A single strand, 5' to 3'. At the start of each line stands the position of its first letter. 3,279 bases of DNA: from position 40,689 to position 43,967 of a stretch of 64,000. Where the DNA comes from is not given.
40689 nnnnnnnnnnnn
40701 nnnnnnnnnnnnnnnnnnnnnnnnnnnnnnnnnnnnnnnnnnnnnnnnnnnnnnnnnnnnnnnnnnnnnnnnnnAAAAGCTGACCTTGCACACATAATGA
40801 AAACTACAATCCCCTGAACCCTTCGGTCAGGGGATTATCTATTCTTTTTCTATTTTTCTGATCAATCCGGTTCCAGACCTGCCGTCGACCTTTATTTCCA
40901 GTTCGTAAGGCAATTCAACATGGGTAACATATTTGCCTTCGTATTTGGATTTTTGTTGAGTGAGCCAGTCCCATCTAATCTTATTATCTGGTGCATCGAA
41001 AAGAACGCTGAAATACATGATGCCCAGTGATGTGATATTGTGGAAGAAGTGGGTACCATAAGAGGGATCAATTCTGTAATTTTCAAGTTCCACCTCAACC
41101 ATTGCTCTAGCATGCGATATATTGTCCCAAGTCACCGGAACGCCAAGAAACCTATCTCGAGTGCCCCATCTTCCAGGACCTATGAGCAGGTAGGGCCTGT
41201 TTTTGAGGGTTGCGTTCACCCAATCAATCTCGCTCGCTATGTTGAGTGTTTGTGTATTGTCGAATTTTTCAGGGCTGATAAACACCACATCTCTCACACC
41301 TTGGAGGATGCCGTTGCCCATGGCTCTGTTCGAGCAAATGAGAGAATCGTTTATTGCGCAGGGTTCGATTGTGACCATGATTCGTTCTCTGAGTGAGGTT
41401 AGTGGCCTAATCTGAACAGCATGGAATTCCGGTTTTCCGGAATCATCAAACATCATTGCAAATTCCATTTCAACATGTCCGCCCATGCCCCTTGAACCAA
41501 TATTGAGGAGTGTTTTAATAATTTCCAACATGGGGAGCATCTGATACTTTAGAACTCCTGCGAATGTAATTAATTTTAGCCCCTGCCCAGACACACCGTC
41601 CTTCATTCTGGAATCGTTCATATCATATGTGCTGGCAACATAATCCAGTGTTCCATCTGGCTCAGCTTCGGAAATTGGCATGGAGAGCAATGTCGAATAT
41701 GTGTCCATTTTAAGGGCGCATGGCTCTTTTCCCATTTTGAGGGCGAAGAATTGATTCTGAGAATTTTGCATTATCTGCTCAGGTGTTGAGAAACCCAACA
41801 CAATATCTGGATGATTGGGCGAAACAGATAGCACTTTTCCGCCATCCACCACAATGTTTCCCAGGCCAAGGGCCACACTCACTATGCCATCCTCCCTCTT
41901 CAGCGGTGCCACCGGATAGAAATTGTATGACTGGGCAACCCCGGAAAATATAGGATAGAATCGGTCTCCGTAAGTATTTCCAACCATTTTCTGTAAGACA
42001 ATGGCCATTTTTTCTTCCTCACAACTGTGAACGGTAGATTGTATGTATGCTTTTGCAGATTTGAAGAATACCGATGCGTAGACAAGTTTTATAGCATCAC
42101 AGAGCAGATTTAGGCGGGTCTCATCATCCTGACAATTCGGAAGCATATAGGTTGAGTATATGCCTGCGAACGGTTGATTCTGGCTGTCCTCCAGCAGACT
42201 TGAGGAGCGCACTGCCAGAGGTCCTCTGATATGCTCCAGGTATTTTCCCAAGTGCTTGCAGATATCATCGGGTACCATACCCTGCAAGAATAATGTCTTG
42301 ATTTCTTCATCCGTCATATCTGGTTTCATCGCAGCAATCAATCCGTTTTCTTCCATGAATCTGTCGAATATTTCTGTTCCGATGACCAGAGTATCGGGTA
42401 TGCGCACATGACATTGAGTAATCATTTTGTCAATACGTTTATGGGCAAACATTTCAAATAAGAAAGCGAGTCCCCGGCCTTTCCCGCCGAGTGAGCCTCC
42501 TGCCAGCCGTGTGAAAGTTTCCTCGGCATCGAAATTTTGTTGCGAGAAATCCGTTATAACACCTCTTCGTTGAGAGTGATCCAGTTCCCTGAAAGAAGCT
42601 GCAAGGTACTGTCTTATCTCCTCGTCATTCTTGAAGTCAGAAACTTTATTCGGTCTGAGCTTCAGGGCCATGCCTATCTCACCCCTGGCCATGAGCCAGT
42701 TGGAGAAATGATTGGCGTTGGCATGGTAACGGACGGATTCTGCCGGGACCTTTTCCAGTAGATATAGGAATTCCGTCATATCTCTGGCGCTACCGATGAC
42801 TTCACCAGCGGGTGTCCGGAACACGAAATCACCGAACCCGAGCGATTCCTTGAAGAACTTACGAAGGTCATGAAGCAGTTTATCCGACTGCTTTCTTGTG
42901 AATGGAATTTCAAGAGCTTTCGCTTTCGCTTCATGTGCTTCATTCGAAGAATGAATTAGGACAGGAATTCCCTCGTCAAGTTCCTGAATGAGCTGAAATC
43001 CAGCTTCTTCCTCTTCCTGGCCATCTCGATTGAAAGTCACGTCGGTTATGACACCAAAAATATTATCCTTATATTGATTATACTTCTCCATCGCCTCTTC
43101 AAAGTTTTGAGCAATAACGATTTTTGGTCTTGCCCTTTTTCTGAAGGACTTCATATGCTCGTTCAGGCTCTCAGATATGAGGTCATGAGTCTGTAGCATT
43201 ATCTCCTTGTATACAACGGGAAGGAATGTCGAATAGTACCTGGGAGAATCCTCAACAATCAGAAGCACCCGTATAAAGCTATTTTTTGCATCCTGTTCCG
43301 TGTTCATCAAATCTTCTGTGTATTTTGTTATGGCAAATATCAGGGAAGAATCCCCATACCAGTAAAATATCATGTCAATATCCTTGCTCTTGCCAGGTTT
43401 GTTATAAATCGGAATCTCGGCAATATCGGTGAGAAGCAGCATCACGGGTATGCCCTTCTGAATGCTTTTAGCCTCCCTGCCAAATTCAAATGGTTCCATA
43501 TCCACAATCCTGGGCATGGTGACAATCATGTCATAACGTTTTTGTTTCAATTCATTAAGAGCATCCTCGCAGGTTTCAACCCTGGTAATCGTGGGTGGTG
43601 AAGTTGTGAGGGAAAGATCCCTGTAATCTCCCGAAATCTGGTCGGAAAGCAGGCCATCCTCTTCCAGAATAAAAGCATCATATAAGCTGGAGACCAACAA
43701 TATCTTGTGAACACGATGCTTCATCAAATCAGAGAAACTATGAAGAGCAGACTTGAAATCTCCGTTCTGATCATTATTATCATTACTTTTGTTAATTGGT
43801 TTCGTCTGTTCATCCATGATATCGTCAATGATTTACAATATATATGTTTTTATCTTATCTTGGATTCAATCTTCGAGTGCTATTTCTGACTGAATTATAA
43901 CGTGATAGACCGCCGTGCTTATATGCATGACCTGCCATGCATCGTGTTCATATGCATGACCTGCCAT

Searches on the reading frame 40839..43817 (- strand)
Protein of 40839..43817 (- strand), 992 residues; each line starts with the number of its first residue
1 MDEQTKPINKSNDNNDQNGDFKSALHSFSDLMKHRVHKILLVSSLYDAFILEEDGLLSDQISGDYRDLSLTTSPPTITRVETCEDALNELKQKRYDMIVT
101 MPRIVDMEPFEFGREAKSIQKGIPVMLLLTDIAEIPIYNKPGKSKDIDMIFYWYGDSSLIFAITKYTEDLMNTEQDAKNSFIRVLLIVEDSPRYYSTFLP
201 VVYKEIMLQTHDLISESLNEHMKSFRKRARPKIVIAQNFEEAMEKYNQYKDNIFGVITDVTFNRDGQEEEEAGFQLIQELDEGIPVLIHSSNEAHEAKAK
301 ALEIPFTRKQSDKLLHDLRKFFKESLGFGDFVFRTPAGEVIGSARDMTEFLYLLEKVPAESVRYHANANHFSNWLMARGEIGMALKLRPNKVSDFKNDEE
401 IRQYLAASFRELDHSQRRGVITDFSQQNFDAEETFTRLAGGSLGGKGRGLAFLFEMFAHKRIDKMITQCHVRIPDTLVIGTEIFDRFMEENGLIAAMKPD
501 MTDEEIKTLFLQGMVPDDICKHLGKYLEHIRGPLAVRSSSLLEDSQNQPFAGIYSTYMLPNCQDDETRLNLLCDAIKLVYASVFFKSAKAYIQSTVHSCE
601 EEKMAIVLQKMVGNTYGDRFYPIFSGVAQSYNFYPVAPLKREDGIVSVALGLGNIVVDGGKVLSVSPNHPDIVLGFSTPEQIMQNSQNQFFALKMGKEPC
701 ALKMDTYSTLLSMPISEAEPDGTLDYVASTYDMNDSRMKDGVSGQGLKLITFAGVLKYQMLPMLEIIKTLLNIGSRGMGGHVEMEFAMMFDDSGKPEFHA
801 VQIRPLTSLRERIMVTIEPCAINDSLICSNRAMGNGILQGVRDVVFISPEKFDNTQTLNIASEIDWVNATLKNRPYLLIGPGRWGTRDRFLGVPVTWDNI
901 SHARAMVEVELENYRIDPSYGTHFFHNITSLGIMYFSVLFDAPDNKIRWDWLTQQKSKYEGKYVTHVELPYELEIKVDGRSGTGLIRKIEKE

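Call 22: search_protein_families(library=pfam, proteins=[window:40839-43817:-], max_evalue=0.00001)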
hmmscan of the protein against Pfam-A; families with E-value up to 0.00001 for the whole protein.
window:40839-43817:- (992 aa): 1 family
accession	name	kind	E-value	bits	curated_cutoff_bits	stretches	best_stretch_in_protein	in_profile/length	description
PF01326.24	PPDK_N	-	5.5e-41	141.3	27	1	442-812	3-315/328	Pyruvate phosphate dikinase, AMP/ATP-binding domain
